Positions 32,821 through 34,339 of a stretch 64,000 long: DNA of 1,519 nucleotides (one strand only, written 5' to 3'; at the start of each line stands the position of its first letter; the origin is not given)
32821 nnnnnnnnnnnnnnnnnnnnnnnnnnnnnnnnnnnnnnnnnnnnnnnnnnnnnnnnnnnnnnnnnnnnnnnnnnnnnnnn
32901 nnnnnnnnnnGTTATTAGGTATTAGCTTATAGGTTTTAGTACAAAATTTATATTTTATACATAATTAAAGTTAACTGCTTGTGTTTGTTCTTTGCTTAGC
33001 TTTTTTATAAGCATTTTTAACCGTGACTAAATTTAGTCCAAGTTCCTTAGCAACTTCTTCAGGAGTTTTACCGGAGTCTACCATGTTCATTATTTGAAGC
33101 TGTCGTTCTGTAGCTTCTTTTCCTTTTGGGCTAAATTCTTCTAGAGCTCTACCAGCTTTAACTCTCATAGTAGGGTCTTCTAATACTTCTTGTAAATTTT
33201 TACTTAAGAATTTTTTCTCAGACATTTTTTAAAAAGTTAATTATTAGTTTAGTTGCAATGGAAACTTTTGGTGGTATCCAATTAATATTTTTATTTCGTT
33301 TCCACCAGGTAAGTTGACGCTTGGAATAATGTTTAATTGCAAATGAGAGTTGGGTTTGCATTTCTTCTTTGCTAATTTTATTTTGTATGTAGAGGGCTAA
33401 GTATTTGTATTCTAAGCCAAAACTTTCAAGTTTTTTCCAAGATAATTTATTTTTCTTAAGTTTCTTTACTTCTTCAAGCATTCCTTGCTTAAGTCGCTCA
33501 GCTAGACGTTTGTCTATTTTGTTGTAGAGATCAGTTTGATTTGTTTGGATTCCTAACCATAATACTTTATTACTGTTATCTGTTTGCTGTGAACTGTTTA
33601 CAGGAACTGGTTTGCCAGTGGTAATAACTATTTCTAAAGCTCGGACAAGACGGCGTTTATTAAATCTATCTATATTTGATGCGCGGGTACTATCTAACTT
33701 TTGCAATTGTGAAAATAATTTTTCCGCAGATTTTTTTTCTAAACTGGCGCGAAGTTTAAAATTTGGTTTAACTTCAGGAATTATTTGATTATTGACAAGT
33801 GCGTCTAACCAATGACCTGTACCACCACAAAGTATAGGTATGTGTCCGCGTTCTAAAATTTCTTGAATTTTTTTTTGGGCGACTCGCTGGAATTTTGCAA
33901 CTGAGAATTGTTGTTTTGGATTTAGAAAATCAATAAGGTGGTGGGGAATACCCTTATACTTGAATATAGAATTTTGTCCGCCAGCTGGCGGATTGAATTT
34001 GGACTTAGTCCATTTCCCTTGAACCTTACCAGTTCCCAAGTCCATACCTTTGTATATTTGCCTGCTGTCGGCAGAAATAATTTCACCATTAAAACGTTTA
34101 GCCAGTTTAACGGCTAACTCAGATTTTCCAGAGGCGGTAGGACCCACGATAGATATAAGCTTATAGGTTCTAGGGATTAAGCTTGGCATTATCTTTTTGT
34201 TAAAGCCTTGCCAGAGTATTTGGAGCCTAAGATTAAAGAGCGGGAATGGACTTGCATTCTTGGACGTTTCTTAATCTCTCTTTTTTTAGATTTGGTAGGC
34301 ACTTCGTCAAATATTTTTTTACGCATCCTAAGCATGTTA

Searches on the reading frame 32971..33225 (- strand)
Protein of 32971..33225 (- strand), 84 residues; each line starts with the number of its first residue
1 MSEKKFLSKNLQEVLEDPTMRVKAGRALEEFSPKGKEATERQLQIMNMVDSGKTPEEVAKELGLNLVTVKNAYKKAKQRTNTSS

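Call 90: search_protein_families(library=pfam, proteins=[window:32971-33225:-], max_evalue=0.001)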
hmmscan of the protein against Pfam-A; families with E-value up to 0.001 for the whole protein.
window:32971-33225:- (84 aa): 3 families
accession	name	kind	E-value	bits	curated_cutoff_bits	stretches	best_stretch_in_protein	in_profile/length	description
PF00196.25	GerE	-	1.4e-05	25.1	23.5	1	39-81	4-46/57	Bacterial regulatory proteins, luxR family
PF08281.18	Sigma70_r4_2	-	2.1e-05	24.5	25.7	1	40-79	13-53/54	Sigma-70, region 4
PF13384.12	HTH_23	-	0.00083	19.5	24.6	0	40-75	5-40/50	Homeodomain-like domain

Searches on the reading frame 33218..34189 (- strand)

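Call 90: search_protein_families(library=pfam, proteins=[window:33218-34189:-], max_evalue=0.001)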
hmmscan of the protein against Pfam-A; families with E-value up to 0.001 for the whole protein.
window:33218-34189:- (323 aa): 2 families
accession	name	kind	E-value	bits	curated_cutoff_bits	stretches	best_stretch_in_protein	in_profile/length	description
PF01715.23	IPPT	-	1.9e-61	208.3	23.6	1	44-298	1-242/243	IPP transferase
PF01745.22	IPT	-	7.1e-06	26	20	1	11-56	3-48/233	Isopentenyl transferase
